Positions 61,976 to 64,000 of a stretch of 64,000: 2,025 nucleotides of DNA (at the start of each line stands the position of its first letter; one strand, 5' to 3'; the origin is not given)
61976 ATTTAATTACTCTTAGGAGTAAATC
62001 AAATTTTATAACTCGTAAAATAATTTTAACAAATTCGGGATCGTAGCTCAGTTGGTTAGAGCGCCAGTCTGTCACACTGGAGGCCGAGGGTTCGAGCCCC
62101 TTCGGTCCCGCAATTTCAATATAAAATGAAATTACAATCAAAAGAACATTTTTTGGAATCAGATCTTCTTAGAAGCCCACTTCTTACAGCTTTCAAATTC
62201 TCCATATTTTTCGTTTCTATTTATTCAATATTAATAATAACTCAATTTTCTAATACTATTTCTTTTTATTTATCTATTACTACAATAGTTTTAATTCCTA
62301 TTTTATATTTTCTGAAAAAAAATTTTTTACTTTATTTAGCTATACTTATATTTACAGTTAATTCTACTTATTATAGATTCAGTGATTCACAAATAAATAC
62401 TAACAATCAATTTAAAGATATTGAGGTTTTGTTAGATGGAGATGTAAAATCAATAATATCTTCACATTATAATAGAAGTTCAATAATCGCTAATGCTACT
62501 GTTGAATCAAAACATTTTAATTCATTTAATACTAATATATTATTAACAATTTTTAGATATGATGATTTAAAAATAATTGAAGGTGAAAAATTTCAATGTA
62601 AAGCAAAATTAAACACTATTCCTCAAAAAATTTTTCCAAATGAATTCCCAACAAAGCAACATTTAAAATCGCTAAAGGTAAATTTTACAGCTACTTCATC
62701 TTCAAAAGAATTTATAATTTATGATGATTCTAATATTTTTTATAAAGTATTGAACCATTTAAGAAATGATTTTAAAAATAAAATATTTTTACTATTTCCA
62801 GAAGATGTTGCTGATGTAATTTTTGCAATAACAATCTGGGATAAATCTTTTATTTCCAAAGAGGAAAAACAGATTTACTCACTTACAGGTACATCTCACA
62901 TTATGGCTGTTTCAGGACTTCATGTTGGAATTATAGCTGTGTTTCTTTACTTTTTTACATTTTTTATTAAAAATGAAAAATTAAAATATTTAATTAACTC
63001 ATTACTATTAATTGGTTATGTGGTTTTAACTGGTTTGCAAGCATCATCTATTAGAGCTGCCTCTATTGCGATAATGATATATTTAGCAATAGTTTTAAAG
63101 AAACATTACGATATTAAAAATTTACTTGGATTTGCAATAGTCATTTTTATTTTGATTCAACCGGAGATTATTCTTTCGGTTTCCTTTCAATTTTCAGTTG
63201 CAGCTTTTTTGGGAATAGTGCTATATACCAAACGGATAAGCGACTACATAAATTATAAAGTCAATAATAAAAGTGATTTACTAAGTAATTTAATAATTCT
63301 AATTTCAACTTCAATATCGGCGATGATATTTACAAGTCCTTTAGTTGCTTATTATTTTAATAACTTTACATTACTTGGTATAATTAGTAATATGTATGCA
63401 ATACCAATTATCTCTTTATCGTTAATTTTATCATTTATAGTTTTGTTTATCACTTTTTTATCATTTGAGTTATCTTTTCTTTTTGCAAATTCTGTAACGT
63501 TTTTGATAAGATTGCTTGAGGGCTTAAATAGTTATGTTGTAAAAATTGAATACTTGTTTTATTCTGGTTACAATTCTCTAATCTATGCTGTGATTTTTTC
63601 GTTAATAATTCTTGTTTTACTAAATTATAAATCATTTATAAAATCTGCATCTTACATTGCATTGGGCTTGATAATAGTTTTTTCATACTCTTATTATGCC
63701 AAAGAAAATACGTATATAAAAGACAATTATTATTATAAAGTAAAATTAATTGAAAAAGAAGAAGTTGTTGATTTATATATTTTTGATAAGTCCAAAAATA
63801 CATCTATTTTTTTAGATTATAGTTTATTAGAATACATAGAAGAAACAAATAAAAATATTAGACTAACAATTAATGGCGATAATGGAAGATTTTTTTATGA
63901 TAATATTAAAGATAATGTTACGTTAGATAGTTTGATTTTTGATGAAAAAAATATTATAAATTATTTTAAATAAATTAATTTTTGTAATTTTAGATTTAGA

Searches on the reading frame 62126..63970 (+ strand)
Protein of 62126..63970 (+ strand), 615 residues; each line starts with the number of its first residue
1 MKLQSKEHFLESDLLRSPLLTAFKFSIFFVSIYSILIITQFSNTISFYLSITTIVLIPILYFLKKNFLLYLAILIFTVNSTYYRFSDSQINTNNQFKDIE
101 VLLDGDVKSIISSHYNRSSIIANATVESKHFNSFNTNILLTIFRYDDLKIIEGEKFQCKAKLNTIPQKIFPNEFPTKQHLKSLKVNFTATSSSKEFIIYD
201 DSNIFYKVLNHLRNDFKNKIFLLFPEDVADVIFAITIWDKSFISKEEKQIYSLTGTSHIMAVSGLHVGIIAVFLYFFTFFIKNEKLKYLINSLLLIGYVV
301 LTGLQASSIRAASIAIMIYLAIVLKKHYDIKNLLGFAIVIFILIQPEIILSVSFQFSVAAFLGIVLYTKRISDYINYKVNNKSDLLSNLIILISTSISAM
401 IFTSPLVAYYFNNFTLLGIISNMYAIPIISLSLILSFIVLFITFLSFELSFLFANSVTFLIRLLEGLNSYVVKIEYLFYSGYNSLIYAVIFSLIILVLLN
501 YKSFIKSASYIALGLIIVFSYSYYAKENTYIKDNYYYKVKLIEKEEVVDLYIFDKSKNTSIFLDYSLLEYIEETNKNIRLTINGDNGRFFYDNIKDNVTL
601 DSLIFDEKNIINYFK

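Call 68: search_protein_families(library=pfam, proteins=[window:62126-63970:+], max_evalue=0.001)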
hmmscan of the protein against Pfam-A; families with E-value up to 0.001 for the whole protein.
window:62126-63970:+ (615 aa): 1 family
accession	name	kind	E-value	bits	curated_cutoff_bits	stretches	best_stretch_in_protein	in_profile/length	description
PF03772.21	Competence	-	6.3e-48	163.9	23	1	239-499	5-265/270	Competence protein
